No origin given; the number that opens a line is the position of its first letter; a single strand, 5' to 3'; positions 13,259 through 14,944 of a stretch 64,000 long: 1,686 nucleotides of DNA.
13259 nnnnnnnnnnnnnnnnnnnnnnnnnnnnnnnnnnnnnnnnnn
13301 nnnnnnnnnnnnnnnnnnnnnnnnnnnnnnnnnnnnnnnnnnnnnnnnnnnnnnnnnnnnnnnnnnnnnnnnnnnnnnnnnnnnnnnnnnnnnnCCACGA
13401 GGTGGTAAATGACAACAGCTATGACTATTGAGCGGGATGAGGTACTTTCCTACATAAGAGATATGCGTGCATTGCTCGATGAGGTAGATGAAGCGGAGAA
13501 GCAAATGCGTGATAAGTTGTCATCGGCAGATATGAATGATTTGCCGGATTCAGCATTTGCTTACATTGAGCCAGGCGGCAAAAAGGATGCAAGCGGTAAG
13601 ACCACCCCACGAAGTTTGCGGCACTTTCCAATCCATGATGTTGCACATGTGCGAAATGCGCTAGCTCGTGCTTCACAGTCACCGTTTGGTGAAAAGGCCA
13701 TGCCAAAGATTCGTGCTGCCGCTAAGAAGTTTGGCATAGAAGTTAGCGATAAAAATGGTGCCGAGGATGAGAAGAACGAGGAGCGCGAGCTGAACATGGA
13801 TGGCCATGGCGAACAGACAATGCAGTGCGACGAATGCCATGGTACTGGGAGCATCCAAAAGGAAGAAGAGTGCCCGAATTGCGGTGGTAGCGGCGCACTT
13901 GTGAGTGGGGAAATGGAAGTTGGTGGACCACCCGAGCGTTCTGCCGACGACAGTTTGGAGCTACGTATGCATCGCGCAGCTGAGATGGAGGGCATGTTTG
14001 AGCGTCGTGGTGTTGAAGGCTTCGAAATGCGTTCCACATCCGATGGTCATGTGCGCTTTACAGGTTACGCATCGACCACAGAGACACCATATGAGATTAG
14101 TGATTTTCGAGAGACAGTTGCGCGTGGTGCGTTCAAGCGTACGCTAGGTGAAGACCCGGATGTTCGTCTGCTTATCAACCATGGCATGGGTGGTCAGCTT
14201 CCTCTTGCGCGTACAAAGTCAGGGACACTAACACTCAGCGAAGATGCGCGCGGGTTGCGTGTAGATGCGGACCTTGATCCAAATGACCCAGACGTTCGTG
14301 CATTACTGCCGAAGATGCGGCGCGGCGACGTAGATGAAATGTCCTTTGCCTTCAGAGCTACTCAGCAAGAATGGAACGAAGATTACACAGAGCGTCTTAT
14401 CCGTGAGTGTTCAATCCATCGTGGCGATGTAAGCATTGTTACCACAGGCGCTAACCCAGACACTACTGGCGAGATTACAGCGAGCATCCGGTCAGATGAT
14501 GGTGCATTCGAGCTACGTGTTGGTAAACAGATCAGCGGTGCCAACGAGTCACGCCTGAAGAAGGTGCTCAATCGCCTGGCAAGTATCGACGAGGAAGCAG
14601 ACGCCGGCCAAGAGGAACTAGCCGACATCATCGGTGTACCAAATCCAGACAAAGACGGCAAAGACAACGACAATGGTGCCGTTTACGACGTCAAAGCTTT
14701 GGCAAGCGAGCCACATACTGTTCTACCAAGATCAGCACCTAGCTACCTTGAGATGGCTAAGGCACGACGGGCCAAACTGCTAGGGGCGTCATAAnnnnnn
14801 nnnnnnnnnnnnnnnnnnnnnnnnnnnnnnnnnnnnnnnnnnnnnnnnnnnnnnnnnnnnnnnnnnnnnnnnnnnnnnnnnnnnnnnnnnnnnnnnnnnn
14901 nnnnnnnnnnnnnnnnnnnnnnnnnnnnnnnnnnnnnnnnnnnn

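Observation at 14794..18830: Two diverged HK97-fold capsid protein paralogs in one head module, separated by a LamG-like protein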

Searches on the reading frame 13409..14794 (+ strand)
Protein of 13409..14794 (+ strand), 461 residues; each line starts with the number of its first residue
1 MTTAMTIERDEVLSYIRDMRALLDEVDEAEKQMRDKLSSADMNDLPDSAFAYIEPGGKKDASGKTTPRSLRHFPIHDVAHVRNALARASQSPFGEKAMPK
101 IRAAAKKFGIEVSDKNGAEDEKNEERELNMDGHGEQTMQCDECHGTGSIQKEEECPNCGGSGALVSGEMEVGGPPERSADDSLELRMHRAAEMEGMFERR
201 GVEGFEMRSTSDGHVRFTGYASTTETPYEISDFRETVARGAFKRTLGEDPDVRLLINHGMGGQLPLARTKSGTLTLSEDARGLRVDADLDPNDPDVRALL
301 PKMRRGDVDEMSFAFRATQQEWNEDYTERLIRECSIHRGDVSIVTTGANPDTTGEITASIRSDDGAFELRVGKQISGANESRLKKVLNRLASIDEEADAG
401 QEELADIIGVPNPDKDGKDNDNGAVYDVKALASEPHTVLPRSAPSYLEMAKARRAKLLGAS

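Call 4: search_protein_families(library=pfam, proteins=[window:13409-14794:+], max_evalue=0.1)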
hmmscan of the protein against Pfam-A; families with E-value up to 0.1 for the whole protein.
window:13409-14794:+ (461 aa): 6 families
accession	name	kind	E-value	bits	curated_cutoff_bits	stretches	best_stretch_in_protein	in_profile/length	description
PF04586.22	Peptidase_S78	-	1.5e-32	113.4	21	1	207-356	5-154/165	Caudovirus prohead serine protease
PF00684.25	DnaJ_CXXCXGXG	-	0.00018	22.1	32.7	1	133-162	37-65/65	DnaJ central domain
PF20223.3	DUF6582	-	0.0014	19.4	27.3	1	71-115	31-83/83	Family of unknown function (DUF6582)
PF15777.11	Anti-TRAP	-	0.0024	18.3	32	1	138-164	11-42/59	Tryptophan RNA-binding attenuator protein inhibitory protein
PF01155.25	HypA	-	0.022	15.2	28.9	1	124-167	58-102/112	Hydrogenase/urease nickel incorporation, metallochaperone, hypA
PF14891.12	Peptidase_M91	-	0.066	14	25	0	279-297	133-151/176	Effector protein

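Call 8: search_protein_families(library=phrogs, proteins=[window:13409-14794:+], max_evalue=0.01)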
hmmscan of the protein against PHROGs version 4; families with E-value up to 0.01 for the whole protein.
window:13409-14794:+ (461 aa): 12 families
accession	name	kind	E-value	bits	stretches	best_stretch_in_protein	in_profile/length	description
phrog_80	-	head and packaging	6.8e-46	158.7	1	179-399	199-416/607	head maturation protease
phrog_7053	-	head and packaging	6e-37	129.1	1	204-353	25-185/390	head maturation protease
phrog_9644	-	head and packaging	1.6e-15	58.2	1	206-362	154-312/341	head maturation protease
phrog_36211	-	head and packaging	3.1e-11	43.9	1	207-419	11-218/378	head maturation protease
phrog_3244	-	head and packaging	5.6e-09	37.1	1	217-406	35-227/326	head maturation protease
phrog_2263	-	head and packaging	1e-08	35.5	1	218-352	42-171/551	major head protein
phrog_16160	-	unknown function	8.6e-08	33.7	1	36-107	3-63/69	-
phrog_37668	-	head and packaging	3.4e-06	27.4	1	213-348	25-157/313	head maturation protease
phrog_13042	-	head and packaging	9.3e-06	26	1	231-328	46-140/386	major head protein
phrog_10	-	head and packaging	0.0021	18.1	1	218-332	25-140/752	major head protein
phrog_3931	-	unknown function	0.0027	18.8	1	136-162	28-54/59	-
phrog_127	-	transcription regulation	0.0069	17.1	0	136-165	147-173/253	anti-termination protein Q-like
